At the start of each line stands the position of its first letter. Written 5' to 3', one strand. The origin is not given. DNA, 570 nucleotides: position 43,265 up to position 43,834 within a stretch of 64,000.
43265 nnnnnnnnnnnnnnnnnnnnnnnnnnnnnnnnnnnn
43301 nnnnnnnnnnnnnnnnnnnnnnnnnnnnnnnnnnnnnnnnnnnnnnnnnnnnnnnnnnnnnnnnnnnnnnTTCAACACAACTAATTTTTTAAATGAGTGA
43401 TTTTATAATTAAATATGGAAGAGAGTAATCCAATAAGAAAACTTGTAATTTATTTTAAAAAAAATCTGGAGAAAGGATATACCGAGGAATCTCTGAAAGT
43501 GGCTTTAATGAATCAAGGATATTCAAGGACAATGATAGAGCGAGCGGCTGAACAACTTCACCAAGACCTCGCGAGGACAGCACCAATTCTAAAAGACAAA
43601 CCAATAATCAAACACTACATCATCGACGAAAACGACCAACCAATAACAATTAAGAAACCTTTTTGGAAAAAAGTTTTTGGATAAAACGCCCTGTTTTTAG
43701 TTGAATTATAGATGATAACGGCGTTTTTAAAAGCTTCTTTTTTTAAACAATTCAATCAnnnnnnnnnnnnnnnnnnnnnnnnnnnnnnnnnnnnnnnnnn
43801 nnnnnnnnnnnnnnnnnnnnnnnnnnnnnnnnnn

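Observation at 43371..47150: tRNA-Ser-flanked accessory islet with HEPN/MNT, a TrmB regulator and uncharacterised genes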

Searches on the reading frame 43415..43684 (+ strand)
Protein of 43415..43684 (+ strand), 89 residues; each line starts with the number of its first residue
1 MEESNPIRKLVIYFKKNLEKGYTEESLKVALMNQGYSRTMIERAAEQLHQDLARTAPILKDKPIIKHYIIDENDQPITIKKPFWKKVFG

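Call 4: search_protein_families(library=pfam, proteins=[window:43415-43684:+], max_evalue=0.1)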
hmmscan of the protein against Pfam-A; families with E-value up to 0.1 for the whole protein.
window:43415-43684:+ (89 aa): 1 family
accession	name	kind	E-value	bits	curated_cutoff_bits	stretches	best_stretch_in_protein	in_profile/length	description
PF24070.1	T4_MRH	-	0.028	14.7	24.4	1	30-87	75-125/144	T4 MRH-like protein family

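Call 12: search_protein_families(library=ncbifam, proteins=[window:43415-43684:+], max_evalue=0.1)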
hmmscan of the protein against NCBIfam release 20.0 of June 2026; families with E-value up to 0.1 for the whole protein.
window:43415-43684:+ (89 aa): 1 family
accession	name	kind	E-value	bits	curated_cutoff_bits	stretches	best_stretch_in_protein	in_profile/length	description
NF001057.0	PRK00117.3-3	equivalog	0.043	13.9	146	1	13-63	59-109/151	recombination regulator RecX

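Call 13: search_protein_families(library=padloc, proteins=[window:43415-43684:+], max_evalue=0.1)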
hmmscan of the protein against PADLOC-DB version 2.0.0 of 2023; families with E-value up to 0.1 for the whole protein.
window:43415-43684:+ (89 aa): 1 family
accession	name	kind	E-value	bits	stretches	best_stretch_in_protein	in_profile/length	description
PDLC04434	PDC-M13A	-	0.017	13.2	1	41-74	19-53/78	-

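Call 21: find_encoding_contigs(protein=window:43415-43684:+, flank=8000, max_places=10)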
Protein window:43415-43684:+ (89 aa): 24 contigs read that carry it; 4 places shown.
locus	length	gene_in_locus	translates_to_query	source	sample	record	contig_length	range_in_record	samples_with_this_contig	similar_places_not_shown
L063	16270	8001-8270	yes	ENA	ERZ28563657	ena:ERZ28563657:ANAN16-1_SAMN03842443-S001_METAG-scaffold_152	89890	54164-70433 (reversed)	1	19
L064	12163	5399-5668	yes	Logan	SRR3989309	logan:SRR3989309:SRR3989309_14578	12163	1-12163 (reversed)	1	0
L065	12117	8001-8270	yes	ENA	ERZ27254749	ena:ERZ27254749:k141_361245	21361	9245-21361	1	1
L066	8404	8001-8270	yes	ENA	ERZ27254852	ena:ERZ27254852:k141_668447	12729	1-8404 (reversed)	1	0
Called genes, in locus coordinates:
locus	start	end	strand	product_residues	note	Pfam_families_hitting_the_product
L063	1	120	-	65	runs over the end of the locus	-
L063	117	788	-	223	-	PF07650:KH_2, PF00189:Ribosomal_S3_C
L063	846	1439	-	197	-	-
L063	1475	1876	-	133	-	PF00203:Ribosomal_S19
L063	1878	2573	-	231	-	PF03947:Ribosomal_L2_C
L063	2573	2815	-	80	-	PF00276:Ribosomal_L23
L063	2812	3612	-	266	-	PF00573:Ribosomal_L4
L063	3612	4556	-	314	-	PF00297:Ribosomal_L3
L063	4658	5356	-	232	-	-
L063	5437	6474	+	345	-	PF01594:AI-2E_transport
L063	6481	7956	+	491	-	PF02885:Glycos_trans_3N, PF00591:Glycos_transf_3, PF07831:PYNP_C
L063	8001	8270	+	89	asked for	-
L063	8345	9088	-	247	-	-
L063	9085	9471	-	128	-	-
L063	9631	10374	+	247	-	PF01978:TrmB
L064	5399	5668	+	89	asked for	-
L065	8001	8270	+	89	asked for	-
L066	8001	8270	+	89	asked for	-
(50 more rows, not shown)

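Call 68: search_protein_families(library=phrogs, proteins=[window:43415-43684:+], max_evalue=0.01)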
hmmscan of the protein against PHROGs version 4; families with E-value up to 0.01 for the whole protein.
window:43415-43684:+ (89 aa): 0 families
